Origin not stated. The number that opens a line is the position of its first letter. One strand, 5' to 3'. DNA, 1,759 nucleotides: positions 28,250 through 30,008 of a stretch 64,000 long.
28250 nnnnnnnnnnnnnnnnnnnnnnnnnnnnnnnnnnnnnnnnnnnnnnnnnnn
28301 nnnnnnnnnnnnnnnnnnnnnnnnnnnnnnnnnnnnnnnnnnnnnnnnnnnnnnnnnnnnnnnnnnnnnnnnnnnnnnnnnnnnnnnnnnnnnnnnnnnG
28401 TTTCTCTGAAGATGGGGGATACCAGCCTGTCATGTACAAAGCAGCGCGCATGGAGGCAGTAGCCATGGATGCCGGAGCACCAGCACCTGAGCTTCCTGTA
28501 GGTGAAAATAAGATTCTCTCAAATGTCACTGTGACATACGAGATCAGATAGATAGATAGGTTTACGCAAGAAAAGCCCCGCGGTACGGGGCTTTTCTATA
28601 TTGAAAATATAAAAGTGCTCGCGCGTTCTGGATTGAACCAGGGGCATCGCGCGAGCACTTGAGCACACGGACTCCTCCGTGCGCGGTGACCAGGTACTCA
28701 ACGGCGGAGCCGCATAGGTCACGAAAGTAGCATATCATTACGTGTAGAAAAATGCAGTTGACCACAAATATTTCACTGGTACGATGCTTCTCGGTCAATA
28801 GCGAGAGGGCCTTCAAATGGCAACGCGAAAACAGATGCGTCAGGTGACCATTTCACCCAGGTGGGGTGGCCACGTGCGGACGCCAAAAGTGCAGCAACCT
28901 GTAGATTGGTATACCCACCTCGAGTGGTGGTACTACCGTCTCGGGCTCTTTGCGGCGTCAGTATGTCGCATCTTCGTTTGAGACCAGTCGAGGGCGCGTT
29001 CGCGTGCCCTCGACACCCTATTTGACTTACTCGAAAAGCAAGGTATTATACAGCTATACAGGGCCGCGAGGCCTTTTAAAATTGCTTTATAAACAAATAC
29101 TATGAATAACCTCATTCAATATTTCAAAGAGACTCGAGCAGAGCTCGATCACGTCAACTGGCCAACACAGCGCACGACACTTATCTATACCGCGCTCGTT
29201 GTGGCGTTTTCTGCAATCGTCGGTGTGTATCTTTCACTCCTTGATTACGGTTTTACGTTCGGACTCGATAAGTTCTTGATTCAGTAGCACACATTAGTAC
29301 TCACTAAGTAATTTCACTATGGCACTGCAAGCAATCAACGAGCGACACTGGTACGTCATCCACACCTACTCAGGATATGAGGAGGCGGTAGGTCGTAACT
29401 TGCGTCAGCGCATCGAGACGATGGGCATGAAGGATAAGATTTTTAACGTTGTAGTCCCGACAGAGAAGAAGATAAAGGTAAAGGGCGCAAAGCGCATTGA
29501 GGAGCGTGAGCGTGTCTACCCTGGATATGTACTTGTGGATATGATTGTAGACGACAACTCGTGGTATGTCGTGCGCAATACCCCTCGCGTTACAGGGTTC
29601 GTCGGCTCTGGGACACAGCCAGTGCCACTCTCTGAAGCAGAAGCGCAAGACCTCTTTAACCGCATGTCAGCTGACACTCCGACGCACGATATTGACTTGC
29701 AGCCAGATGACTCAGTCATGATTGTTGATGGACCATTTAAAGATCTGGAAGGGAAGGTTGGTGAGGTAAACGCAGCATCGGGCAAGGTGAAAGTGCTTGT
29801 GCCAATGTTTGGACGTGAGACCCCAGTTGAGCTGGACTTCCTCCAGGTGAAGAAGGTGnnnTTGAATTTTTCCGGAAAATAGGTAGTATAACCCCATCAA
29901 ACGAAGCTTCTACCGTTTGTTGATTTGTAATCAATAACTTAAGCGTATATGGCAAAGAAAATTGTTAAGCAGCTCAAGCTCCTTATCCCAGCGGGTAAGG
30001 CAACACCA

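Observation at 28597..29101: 500-nt non-coding gap upstream of secE with perfect inverted repeats and its own promoter/terminator-like signals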

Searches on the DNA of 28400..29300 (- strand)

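Call 5: search_rna_families(source=window, start=28400, end=29300, threshold=evalue, max_evalue=10, show_alignments=5)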
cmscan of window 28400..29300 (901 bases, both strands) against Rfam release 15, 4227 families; matches with E-value up to 10: 9.
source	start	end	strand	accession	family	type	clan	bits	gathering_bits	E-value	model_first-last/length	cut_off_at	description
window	28575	28633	+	RF03630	mir-2818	Gene; miRNA;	-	22.5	90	0.055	1-60/60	no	mir-2818 microRNA precursor family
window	28569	28597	-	RF01791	F6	Gene; sRNA;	-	22.2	46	0.27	1-57/57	no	F6 TB sRNA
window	28540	28629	+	RF01770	rimP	Cis-reg; leader;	-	22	47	0.56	1-102/102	no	Gammaprotebacteria rimP leader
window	28519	28593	+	RF02236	asX2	Gene; sRNA;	-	21.3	70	0.14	1-87/87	no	Xanthomonas sRNA asX2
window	28569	28597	+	RF01791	F6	Gene; sRNA;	-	20.7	46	0.61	1-57/57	no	F6 TB sRNA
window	28573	28622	-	RF02236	asX2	Gene; sRNA;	-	17.9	70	0.88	1-87/87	no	Xanthomonas sRNA asX2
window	28717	28800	-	RF02626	WsnRNA59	Gene; sRNA;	-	16.7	49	2.3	1-89/89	no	Wolbachia sRNA 59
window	28911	29014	+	RF00003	U1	Gene; snRNA; splicing;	CL00005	15.9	69.5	0.16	1-166/166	no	U1 spliceosomal RNA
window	29187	29262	-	RF02236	asX2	Gene; sRNA;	-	13.5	70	9.7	1-87/87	no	Xanthomonas sRNA asX2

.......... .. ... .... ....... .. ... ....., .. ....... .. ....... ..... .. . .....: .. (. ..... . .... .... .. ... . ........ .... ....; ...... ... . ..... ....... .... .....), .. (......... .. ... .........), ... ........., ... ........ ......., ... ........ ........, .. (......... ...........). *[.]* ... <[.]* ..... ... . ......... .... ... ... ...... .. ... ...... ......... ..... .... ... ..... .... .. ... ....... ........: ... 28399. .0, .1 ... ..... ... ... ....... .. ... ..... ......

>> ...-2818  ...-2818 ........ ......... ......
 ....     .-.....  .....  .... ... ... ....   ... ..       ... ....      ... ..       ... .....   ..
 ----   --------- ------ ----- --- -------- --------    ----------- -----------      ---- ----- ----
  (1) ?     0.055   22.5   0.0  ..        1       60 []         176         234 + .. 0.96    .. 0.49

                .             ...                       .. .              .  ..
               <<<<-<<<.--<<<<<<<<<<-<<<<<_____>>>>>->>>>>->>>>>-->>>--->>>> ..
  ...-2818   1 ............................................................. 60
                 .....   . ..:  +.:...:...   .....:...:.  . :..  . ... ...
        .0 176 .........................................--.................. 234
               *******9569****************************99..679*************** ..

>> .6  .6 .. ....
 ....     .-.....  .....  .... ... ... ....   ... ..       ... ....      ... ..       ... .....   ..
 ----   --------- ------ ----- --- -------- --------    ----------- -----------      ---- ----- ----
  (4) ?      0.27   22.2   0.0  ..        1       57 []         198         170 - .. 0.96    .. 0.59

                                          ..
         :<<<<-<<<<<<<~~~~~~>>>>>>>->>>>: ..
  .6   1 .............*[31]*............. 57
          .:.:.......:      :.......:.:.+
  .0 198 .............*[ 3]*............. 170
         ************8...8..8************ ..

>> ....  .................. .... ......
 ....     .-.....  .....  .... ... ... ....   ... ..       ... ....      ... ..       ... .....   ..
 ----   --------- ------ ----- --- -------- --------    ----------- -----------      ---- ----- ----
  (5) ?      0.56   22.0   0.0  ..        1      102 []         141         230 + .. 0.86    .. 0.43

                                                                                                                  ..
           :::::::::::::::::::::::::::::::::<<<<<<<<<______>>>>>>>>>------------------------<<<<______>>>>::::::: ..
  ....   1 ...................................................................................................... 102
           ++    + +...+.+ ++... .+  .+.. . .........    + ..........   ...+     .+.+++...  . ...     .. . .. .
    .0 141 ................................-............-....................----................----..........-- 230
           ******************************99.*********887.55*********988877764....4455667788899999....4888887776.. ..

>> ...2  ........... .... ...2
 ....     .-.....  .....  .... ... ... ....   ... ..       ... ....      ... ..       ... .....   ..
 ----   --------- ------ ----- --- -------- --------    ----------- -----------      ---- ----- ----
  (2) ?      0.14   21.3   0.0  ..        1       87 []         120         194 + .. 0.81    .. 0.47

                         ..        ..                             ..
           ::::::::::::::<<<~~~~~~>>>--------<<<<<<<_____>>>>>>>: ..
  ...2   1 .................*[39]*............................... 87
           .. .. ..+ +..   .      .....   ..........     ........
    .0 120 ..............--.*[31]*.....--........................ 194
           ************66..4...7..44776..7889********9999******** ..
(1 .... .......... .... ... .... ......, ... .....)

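Call 61: build_rna_model(alignment_id=A5)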
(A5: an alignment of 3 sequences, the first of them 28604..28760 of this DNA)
Model R1 built from alignment A5 (3 sequences, 160 columns); structure: RNAalifold consensus.
model positions 157; base pairs 44; branch points 3; effective number of sequences 0.85; information 0.59 bits per position. Calibrated on 0.2 Mb of random sequence (short: E-values are rough).
structure used (alignment columns):
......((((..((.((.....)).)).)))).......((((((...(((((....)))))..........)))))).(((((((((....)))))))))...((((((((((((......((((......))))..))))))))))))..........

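Call 63: search_with_rna_model(model_id=R1, sources=[window, L001, L002, L003, L004, L005, L006, L007, L008, L009, L010, L011, L012, L013, L014, L015, L016, L017, L018, L019, L020, L021, L022, L023, L024, L025, L026, L027, L028, L029, L030, L031, L032, L033, L034, L035, L036, L037, L038, L039, L040, L041, L042, L043, L044, L045, L046, L047, L048, L049, L050, L051, L052, L053, L054, L055, L056, L057, L058, L059, L060, L061, L062, L063, L064, L065, L066, L067, L068, L069, L070, L071, L072, L073, L074, L075, L076, L077, L078, L079, L080, L081, L082, L083, L084, L085, L086, L087, L088, L089, L092, L096, L097, L098, L100, L101], max_evalue=10, make_alignment=true, show_alignments=0)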
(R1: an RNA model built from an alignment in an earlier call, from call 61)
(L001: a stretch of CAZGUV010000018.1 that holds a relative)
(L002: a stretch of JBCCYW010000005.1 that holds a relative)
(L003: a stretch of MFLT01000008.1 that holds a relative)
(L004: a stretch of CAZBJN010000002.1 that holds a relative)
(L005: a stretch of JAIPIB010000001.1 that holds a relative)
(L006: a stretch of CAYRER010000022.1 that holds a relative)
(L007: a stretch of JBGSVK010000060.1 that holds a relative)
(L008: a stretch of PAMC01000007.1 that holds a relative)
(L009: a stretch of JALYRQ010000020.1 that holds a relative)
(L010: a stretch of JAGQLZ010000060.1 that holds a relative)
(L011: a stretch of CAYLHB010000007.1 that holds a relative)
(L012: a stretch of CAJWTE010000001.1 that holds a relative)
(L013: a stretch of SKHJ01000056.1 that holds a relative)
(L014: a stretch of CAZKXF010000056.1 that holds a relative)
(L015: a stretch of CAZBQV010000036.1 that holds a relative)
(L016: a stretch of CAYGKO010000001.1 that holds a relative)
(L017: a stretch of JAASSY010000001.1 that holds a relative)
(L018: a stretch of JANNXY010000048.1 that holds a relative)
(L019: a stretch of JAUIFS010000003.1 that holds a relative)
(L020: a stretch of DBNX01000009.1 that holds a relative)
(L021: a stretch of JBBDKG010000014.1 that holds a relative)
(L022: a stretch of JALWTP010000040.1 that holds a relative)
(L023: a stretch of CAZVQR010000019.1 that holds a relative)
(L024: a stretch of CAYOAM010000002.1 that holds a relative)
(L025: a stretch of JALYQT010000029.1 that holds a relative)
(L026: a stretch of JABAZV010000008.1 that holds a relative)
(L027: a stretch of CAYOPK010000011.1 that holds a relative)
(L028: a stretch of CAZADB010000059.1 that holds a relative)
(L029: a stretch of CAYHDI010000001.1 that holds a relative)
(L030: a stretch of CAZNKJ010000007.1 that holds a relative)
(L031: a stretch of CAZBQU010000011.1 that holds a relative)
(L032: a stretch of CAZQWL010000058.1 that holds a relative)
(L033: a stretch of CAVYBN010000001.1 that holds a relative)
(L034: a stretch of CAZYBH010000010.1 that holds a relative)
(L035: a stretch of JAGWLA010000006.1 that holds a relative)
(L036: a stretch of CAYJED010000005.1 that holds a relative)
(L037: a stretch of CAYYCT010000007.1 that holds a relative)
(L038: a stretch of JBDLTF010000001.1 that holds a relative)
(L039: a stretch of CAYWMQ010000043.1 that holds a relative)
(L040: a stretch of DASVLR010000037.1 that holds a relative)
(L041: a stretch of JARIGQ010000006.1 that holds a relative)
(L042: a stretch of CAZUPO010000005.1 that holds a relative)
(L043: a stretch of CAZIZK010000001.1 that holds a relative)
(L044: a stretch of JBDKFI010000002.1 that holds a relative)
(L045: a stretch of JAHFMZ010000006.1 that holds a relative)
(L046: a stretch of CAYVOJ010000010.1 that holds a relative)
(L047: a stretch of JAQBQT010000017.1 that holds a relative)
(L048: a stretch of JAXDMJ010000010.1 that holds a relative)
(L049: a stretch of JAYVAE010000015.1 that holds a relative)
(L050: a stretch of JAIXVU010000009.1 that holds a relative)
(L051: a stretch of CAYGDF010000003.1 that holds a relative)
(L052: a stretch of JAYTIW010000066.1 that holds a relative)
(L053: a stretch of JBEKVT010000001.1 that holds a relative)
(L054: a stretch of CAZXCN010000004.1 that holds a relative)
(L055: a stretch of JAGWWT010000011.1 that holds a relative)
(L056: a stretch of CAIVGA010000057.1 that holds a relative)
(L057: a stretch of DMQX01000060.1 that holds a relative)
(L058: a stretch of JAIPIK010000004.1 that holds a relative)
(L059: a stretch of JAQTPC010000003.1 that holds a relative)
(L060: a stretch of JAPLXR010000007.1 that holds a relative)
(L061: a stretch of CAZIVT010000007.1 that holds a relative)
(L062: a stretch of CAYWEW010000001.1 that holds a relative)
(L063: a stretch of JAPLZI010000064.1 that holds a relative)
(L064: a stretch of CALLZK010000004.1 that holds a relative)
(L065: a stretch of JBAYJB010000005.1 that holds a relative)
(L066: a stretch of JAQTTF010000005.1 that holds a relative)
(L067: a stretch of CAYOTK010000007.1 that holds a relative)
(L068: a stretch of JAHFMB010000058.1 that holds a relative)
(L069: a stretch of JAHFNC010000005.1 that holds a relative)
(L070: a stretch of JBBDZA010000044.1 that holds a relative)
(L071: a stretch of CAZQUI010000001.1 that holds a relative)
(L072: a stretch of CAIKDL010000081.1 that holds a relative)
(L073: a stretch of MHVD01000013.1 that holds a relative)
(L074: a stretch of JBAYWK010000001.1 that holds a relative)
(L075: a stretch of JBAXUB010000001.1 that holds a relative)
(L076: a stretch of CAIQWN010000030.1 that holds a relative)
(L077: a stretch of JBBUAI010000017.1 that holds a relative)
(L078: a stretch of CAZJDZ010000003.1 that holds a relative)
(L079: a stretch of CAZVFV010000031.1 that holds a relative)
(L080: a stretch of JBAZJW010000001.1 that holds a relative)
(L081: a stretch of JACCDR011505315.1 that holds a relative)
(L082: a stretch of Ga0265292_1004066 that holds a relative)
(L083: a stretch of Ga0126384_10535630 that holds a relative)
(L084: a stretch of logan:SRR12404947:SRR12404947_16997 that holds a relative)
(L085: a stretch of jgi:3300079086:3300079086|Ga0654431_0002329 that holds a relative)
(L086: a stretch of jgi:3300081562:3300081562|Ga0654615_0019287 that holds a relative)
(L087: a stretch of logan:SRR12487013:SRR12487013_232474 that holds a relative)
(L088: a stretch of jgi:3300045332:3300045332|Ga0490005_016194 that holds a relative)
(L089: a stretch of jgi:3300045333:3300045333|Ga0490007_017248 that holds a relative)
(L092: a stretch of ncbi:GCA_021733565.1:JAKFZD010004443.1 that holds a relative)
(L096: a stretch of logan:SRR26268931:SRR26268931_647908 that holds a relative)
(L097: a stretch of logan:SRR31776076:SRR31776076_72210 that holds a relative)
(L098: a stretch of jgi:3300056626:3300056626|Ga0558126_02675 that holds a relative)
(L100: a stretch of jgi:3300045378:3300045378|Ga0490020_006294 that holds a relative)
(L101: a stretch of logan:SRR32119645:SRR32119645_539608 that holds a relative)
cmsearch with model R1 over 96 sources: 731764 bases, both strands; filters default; matches with E-value up to 10: 11.
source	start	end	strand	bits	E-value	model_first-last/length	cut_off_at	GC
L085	1787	1943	-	194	1.6e-54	1-157/157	no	0.57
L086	1787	1943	-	194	1.6e-54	1-157/157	no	0.57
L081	1263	1419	-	190.8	1.4e-53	1-157/157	no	0.57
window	28604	28760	-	164.9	5.5e-46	1-157/157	no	0.53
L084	1786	1942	-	164.9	5.5e-46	1-157/157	no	0.53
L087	584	740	-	164.9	5.5e-46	1-157/157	no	0.53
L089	885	1041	-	164.9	5.5e-46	1-157/157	no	0.53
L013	5302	5422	+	17.2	0.014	1-157/157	no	0.59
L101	704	846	-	14.2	0.11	1-157/157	no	0.61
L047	1370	1387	+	9.2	3.1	81-98/157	no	0.56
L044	1432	1457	-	7.9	7.4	6-31/157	no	0.38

Alignment A6: 11 matches aligned to the model, 224 columns, each read 5' to 3' on its own strand. Consensus structure (alignment columns), stored with it:
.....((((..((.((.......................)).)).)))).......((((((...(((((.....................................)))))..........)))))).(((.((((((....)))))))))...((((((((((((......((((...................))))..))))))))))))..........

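Call 64: search_with_rna_model(model_id=R1, sources=[L001, L096, L101, L098, L013], max_evalue=10, filters=off, show_alignments=4)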
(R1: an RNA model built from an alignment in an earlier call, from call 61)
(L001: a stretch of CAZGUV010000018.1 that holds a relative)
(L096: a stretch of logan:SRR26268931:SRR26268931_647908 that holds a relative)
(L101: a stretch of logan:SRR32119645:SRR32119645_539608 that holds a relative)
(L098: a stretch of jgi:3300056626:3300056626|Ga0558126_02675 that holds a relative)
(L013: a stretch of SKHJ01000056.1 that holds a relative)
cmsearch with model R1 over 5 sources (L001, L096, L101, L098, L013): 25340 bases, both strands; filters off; matches with E-value up to 10: 26.
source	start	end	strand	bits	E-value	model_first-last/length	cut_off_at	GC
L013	5302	5422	+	17.2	0.00048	1-157/157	no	0.59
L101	704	846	-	14.2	0.0037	1-157/157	no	0.61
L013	3412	3473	-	9.1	0.12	1-157/157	no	0.44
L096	620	735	-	9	0.12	1-157/157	no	0.47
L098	3586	3649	-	8.7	0.15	1-157/157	no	0.42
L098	751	898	-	8.2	0.22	1-157/157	no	0.39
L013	3423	3444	+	7.1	0.46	79-100/157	no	0.86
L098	724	799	+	6.9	0.53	1-157/157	no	0.53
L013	3787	3958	-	6.6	0.64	1-157/157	no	0.52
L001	2163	2197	-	6.4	0.72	103-147/157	no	0.63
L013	2192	2285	+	6.1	0.87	1-157/157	no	0.52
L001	2163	2197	+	6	0.96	103-147/157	no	0.63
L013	3704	3833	+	5.1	1.8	1-157/157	no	0.55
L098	1985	2132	+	4.8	2.2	1-157/157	no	0.47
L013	3925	3987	+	4.4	2.8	1-157/157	no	0.41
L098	382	509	+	4.4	2.9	1-157/157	no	0.41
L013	4646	4665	-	3.8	4.2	80-99/157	no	0.85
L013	5093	5117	+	3.8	4.4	113-137/157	no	0.56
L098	1693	1786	+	3.6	4.8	1-157/157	no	0.44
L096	686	712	+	3.2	6.2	105-145/157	no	0.7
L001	2517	2589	-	3.1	6.8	1-157/157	no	0.53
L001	6106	6275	-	3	7.4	1-157/157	no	0.51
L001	2121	2142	+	2.8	8.2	79-100/157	no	0.64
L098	3596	3622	+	2.8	8.2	103-147/157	no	0.7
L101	604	709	+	2.8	8.2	1-157/157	no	0.45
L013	1762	1783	-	2.7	9.1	8-29/157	no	0.64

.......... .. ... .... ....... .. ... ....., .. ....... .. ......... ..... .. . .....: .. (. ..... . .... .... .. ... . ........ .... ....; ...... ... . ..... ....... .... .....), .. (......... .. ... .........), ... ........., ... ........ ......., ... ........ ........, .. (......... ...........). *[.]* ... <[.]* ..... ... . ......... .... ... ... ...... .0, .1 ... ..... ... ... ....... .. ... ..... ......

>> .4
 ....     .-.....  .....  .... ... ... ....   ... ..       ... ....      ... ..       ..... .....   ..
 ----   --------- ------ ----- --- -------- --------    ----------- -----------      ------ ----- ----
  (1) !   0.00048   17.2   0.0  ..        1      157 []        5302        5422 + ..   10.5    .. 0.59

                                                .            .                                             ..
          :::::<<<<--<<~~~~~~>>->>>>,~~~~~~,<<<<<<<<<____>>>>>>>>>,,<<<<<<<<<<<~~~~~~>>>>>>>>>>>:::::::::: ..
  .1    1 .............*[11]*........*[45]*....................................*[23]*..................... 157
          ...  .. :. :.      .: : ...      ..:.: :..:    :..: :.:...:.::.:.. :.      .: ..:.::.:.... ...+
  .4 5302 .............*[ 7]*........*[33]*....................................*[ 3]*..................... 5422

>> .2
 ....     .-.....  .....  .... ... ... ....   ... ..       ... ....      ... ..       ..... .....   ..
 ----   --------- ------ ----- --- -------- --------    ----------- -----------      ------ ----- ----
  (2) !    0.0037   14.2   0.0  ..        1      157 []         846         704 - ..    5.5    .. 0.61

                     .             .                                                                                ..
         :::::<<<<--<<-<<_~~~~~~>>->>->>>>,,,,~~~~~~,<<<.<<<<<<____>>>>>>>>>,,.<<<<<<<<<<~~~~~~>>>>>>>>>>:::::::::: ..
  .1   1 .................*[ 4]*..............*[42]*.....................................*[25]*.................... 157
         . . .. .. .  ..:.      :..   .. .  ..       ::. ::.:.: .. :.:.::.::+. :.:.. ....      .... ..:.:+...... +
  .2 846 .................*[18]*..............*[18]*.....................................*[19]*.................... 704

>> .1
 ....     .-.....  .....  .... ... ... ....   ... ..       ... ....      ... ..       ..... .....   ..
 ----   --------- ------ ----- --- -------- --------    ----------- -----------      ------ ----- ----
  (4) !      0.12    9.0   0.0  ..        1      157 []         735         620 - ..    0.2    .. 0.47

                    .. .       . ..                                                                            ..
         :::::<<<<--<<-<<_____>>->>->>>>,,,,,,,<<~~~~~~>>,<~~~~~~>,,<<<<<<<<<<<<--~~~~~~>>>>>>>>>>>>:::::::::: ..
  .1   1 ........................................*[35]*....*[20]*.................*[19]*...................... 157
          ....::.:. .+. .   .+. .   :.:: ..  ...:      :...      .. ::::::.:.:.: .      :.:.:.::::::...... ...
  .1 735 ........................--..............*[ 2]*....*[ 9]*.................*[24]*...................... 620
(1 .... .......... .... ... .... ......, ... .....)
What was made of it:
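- A covariance model built from the window and L081 lineages does not recover the L001 version as a whole (calls 63, 64).
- Tried and rejected: It gave weak, terminator-driven minus-strand hits in the L101 and L096 gaps, and failed to recover L001 as a whole (calls 63, 64).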

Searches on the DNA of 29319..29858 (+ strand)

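Call 52: search_rna_families(sources=[L096, L101, L098, L001, L081, L085, L100, L092, L097], threshold=gathering)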
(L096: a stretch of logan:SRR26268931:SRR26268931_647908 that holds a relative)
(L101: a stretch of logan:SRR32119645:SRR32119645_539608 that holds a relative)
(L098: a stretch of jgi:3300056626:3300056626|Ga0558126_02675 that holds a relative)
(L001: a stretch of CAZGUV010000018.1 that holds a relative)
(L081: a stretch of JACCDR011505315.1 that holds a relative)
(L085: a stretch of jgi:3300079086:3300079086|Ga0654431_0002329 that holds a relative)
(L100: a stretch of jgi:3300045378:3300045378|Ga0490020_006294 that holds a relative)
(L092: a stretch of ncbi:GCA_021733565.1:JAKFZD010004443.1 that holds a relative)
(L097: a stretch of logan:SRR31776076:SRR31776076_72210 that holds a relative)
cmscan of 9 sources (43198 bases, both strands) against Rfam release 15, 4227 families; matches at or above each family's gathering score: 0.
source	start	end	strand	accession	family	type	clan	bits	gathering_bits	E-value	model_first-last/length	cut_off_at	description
